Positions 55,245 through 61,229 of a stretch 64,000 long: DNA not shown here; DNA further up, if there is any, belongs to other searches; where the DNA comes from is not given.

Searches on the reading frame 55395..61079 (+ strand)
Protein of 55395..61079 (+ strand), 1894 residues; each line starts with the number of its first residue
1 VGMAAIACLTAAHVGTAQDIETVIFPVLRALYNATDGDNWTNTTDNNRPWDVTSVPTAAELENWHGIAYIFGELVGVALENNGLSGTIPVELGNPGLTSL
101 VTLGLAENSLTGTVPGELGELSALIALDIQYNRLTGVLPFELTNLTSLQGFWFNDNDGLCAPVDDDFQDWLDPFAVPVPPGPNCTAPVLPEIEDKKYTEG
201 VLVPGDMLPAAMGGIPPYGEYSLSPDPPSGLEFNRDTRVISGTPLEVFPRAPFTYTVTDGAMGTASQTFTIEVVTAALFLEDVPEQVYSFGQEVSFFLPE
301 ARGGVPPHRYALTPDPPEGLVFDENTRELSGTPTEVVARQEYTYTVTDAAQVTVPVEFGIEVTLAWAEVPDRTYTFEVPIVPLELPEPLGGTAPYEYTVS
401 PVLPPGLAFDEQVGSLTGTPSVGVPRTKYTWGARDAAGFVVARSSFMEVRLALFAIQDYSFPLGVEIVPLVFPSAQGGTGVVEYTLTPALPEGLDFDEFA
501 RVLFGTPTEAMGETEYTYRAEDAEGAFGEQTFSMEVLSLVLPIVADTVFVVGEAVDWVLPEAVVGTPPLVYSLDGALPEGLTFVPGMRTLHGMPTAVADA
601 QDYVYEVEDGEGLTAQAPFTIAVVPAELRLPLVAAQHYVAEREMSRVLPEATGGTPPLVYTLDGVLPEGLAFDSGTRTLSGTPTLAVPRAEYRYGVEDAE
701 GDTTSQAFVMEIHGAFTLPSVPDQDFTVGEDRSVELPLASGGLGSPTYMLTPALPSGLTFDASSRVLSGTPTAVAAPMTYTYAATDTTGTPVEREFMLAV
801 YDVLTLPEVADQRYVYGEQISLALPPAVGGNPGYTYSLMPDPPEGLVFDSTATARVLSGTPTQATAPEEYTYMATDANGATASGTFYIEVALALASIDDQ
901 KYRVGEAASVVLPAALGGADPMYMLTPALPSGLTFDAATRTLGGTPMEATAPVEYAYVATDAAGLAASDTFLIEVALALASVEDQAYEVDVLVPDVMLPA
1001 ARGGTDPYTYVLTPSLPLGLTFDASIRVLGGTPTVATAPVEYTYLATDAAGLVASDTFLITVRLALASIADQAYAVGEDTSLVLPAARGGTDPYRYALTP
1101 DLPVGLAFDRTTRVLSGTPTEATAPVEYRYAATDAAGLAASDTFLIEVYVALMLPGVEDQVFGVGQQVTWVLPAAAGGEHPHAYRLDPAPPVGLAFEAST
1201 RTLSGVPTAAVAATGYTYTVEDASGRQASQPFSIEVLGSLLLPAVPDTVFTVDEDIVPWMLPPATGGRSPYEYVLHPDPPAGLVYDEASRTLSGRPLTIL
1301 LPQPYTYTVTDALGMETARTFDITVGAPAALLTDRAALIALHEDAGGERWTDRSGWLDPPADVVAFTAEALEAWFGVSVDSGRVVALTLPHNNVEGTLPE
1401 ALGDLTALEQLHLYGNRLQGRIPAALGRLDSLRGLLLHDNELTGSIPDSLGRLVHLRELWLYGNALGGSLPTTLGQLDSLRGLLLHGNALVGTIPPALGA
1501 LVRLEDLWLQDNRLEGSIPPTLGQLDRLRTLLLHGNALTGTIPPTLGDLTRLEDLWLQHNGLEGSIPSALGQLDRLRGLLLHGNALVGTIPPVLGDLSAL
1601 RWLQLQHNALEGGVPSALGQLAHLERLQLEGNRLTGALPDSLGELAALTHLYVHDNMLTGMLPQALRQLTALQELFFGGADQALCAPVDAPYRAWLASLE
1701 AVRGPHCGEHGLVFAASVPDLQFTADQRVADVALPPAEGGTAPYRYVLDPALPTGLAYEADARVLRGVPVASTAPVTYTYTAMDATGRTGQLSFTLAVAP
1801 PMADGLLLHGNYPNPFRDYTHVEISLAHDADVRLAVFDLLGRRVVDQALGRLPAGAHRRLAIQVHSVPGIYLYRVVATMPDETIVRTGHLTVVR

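Call 49: search_protein_families(library=ncbifam, proteins=[window:55395-61079:+], max_evalue=1e-10)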
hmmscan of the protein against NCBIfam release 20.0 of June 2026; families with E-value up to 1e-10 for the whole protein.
window:55395-61079:+ (1894 aa): 4 families
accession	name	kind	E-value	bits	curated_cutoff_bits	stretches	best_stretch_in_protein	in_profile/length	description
NF041400.1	XopAE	equivalog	6.8e-35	120.9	600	1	1469-1671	10-209/478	type III secretion system effector XopAE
NF041381.1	XopAC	subfamily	1e-28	100.2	450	2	1565-1675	80-188/451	XopAC/AvrAC family type III secretion system effector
NF047464.1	FibnectbindLIC11051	equivalog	4.1e-23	81.7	1000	1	1470-1679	435-636/685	LIC_11051 family fibronectin-binding protein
NF041351.1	XopL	equivalog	3.8e-18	65.5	500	1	1367-1599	41-272/497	type III secretion system leucine-rich repeat domain-containing effector XopL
